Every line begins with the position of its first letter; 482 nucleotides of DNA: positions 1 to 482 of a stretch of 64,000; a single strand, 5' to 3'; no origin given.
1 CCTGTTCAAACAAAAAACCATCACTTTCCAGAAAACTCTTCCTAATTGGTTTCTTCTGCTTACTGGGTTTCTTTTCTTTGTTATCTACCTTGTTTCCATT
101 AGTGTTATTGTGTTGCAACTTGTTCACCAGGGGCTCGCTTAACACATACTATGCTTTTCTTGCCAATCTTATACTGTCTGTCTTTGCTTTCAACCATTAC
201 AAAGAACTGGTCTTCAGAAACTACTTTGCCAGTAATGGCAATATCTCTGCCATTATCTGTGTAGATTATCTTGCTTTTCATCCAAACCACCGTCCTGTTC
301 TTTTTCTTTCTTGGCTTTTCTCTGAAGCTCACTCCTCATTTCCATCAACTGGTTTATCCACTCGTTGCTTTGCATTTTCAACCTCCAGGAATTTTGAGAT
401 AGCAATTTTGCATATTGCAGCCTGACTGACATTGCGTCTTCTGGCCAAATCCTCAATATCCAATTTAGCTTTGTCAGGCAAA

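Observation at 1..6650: Left-end accessory / defence-like island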

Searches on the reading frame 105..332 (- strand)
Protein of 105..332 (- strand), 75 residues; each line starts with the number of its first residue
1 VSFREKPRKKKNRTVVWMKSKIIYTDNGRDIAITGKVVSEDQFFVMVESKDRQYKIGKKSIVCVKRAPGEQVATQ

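Call 3: search_protein_families(library=pfam, proteins=[window:105-332:-], max_evalue=0.1)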
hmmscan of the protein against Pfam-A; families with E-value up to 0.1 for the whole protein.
window:105-332:- (75 aa): 2 families
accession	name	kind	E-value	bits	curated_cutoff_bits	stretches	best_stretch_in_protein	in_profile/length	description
PF17209.9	Hfq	-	0.0049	16.9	27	1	23-62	18-55/64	Hfq protein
PF05727.16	UPF0228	-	0.019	15.3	25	1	8-66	35-87/124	Uncharacterised protein family (UPF0228)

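Call 4: search_protein_families(library=padloc, proteins=[window:105-332:-], max_evalue=0.1)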
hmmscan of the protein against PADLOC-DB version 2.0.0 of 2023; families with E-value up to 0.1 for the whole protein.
window:105-332:- (75 aa): 0 families

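Call 22: find_homologous_proteins(query=window:105-332:-, max_evalue=0.01)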
Query window:105-332:- (75 aa): 3 proteins with E <= 0.01 among 3 candidates.
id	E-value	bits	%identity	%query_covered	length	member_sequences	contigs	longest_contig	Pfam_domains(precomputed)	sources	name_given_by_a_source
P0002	7.2e-29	116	100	77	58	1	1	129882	-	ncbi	ncbi:MAG: hypothetical protein ABIG95_05145 [Candidatus Woesearchaeota archaeon]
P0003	3.4e-11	61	58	72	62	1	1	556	-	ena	-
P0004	5.0e-10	57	62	65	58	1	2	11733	-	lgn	-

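Call 24: find_encoding_contigs(protein=P0004, flank=10000, max_places=6)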
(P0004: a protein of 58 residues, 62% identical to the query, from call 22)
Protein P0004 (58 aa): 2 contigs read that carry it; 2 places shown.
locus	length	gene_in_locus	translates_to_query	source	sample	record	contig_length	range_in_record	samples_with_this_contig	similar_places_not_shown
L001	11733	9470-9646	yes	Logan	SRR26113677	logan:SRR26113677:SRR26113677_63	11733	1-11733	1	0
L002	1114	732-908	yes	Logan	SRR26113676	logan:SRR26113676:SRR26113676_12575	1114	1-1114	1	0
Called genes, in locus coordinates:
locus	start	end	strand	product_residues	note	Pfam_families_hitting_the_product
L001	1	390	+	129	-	?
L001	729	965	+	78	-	-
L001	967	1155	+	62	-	PF18930:DUF5679 (weak)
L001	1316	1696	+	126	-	-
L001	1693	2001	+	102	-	-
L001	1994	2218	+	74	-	-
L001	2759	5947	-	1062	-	-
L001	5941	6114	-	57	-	-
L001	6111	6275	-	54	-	-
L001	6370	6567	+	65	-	-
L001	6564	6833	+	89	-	PF13392:HNH_3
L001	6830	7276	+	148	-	-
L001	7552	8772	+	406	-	-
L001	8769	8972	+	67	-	-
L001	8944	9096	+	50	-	-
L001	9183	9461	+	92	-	-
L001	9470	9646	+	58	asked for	-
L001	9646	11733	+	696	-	?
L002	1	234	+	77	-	?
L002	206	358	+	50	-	-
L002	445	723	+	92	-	-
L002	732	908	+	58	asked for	-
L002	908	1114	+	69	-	?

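Call 25: find_encoding_contigs(protein=P0002, flank=10000, max_places=6)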
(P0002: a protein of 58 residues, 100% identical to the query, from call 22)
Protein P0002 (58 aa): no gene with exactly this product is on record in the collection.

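Call 30: find_related_loci(query=A1, collection=genome_contigs, flank=10000)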
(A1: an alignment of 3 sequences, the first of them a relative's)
Query A1 (58 aa) in genome_contigs; peptide patterns used: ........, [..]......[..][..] (x = any residue, [..] = any of these).
59 stretches matched a pattern; 1 encode a relative of the query (tblastn E <= 1e-3); 1 distinct loci.
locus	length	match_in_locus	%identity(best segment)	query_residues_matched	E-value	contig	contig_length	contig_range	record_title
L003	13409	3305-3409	46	6-44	1e-5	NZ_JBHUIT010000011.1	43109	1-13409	Luteolibacter algae strain KCTC 22040 platanus_K_25_97_11, whole genome shotgun sequence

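Call 31: find_related_loci(query=A1, collection=viral_contigs, flank=10000)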
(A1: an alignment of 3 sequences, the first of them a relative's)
Query A1 (58 aa) in viral_contigs; peptide patterns used: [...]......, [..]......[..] (x = any residue, [..] = any of these).
284 stretches matched a pattern, but none encodes a relative of the query by tblastn (E <= 1e-3).

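Call 38: search_protein_families(library=pfam, proteins=[L001:9646-11733:+, L001:7540-8772:+, L001:9183-9461:+, L001:8944-9096:+, L001:2759-5947:-], max_evalue=0.1)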
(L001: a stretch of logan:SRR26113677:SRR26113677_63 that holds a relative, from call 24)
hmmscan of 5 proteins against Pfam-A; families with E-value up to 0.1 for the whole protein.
L001:9646-11733:+ (696 aa): 3 families
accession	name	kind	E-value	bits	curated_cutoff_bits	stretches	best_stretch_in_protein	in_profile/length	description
PF25355.1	DUF7882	-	0.0032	17.8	27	1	48-88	46-88/97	Domain of unknown function (DUF7882)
PF01475.25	FUR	-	0.0044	17.6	23.1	1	625-685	14-74/121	Ferric uptake regulator family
PF25213.1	HVO_A0261_N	-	0.097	13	35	0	641-674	25-58/86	HVO_A0261 N-terminal domain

L001:7540-8772:+ (410 aa): 1 family
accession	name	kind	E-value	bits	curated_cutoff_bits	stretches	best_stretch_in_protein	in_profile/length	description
PF00589.27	Phage_integrase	-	0.0093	16.2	27.1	1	176-336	2-167/172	Phage integrase family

L001:9183-9461:+ (92 aa): 0 families

L001:8944-9096:+ (50 aa): 2 families
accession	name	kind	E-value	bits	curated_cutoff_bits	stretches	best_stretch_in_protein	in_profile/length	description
PF07878.17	RHH_5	-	0.00028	21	26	1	9-41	4-36/43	CopG-like RHH_1 or ribbon-helix-helix domain, RHH_5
PF12441.14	CopG_antitoxin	-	0.0058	17.8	28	1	2-36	38-72/79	CopG antitoxin of type II toxin-antitoxin system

L001:2759-5947:- (1062 aa): 0 families

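Call 39: search_protein_families(library=phrogs, proteins=[L001:9646-11733:+, L001:7540-8772:+, window:105-332:-, L001:2759-5947:-], max_evalue=0.01)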
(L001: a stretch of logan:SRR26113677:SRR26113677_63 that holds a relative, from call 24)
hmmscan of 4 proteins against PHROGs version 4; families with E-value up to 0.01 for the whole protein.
L001:9646-11733:+ (696 aa): 0 families

L001:7540-8772:+ (410 aa): 0 families

window:105-332:- (75 aa): 0 families

L001:2759-5947:- (1062 aa): 0 families

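Call 47: find_related_loci(query=A1, collection=metagenome_contigs, flank=10000)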
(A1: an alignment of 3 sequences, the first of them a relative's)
Query A1 (58 aa) in metagenome_contigs; peptide patterns used: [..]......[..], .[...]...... (x = any residue, [..] = any of these).
600 stretches matched a pattern (row limit reached: there are more); 2 encode a relative of the query (tblastn E <= 1e-3); 2 distinct loci.
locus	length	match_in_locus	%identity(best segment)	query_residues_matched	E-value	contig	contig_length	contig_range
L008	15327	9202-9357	58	1-52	4e-19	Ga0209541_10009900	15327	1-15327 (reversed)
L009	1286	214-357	60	2-48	2e-14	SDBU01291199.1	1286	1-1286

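Call 52: search_protein_families(library=pfam, proteins=[L008:9356-10801:+, L008:7618-8847:-, L008:6713-7609:-, L008:10893-11453:+, L008:1345-3915:+, L008:3966-5123:+, L008:5551-6699:+, L008:11909-12583:+], max_evalue=0.05)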
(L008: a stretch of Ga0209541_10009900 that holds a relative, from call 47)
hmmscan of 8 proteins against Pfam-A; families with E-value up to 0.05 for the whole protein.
L008:9356-10801:+ (481 aa): 2 families
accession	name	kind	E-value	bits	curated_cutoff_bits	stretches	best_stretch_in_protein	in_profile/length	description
PF19263.5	DUF5906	-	2.4e-15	57.6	27.6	1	225-336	1-114/114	Family of unknown function (DUF5906)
PF08706.16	D5_N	-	0.0039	17.9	22.4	1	70-201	4-144/145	D5 N terminal like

L008:7618-8847:- (409 aa): 0 families

L008:6713-7609:- (298 aa): 5 families
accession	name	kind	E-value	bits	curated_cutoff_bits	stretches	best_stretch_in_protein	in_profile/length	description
PF12706.13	Lactamase_B_2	-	9.5e-23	81.3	27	2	32-154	3-135/200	Beta-lactamase superfamily domain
PF00753.33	Lactamase_B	-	3.5e-12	47.1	22.7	1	22-76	8-66/196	Metallo-beta-lactamase superfamily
PF23023.1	Anti-Pycsar_Apyc1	-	3.7e-06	27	50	1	3-70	4-70/250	Anti-Pycsar protein Apyc1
PF16661.11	Lactamase_B_6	-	0.0044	16.9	27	1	24-97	1-78/193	Metallo-beta-lactamase superfamily domain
PF13691.12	Lactamase_B_4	-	0.034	14.2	27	0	29-69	21-63/63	tRNase Z endonuclease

L008:10893-11453:+ (186 aa): 1 family
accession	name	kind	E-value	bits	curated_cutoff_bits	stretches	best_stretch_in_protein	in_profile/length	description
PF06382.17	Protamine_like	-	0.049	14.2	21.3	0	49-131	38-121/183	Protamine and protamine like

L008:1345-3915:+ (856 aa): 3 families
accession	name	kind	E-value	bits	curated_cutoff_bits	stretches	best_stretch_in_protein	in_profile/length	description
PF13385.13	Laminin_G_3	-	1.9e-15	57.7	27.6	1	376-547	2-150/151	Concanavalin A-like lectin/glucanases superfamily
PF05908.16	Gamma_PGA_hydro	-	4.3e-08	33.3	22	1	613-740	22-122/191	Poly-gamma-glutamate hydrolase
PF07790.16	Pilin_N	-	0.0036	18.6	25.2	0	4-32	1-29/78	Archaeal Type IV pilin, N-terminal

L008:3966-5123:+ (385 aa): 2 families
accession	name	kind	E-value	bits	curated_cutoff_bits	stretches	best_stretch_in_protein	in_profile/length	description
PF14524.12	Wzt_C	-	0.041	14.3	30.4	0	151-196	26-69/143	Wzt C-terminal domain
PF06143.16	Baculo_11_kDa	-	0.042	13.9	28.4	1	356-383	38-65/84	Baculovirus 11 kDa family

L008:5551-6699:+ (382 aa): 3 families
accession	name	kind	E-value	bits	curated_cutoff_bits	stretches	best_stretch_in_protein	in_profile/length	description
PF07584.16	BatA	-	0.0063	17.4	25.9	1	318-350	7-37/77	Aerotolerance regulator N-terminal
PF17359.7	DUF5385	-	0.0065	16.6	25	1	320-379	7-64/217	Family of unknown function (DUF5385)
PF14316.11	DUF4381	-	0.033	14.9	27.2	0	308-346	10-51/145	Domain of unknown function (DUF4381)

L008:11909-12583:+ (224 aa): 0 families

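Call 59: find_homologous_proteins(query=A4, max_evalue=0.00001)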
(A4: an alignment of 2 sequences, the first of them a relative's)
Query A4 (2 sequences) (481 aa, profile of the alignment): 1559 proteins with E <= 0.00001 among 8000 candidates; the best 120 are listed.
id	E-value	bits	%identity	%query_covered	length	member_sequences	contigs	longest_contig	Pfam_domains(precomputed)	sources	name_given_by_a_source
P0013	0.0e+0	1124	100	99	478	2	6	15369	PF19263.6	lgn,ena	-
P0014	9.2e-182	624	58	98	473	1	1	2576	PF19263.6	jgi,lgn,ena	-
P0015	5.6e-151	522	55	87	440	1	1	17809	PF19263.6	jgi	jgi:putative DNA primase/helicase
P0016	6.8e-145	502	52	87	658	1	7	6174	PF19263.6,PF08706.17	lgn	-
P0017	8.1e-143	495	54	88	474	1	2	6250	PF19263.6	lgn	-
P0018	4.9e-142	493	52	89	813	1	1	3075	PF19263.6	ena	-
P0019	1.0e-141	492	54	87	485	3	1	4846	PF19263.6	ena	-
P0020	6.7e-141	489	53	86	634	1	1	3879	PF19263.6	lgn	-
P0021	9.4e-141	488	52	95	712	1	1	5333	PF19263.6,PF09250.17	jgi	jgi:P4 family phage/plasmid primase-like protien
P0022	2.0e-140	487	52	90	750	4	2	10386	PF01807.26,PF19263.6,PF03288.23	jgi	-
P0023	8.4e-140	485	53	88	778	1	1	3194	PF19263.6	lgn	-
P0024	4.0e-139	483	51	91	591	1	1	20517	PF19263.6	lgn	-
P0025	1.1e-138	482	54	86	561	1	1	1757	PF19263.6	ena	-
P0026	1.1e-138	482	52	88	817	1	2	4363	PF19263.6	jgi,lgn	-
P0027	2.6e-138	480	51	88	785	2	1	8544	PF19263.6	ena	-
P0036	1.3e-135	471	52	89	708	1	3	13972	PF01807.26,PF19263.6,PF09250.17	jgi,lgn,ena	jgi:P4 family phage/plasmid primase-like protien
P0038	3.0e-135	470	51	91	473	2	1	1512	PF19263.6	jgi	jgi:P4 family phage/plasmid primase-like protien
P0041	4.7e-135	470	51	84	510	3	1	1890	PF19263.6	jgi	jgi:P4 family phage/plasmid primase-like protien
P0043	7.0e-135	469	54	81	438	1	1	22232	PF19263.6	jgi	jgi:P4 family phage/plasmid primase-like protien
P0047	1.8e-134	468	50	90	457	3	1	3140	PF19263.6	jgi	jgi:P4 family phage/plasmid primase-like protien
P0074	3.2e-132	460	52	84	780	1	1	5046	PF19263.6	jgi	jgi:P4 family phage/plasmid primase-like protien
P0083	1.1e-131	459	50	91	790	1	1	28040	PF19263.6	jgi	jgi:P4 family phage/plasmid primase-like protien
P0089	3.1e-131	457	51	88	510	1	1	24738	PF19263.6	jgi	jgi:P4 family phage/plasmid primase-like protien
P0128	5.8e-130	453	55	80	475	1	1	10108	PF19263.6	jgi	jgi:P4 family phage/plasmid primase-like protien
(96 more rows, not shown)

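Call 63: search_protein_families(library=ncbifam, proteins=[window:105-332:-], max_evalue=0.01)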
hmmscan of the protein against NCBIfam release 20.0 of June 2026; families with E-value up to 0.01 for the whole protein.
window:105-332:- (75 aa): 2 families
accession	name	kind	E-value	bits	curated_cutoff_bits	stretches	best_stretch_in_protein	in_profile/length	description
NF047433.1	Lepto_7_Nterm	domain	0.0038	16.9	43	1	18-62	13-56/63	LA_0442/LA_0875 N-terminal domain-containing protein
NF046110.1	RNaseP1Mthb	equivalog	0.0077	16.3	90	1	18-62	10-55/88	ribonuclease P protein component 1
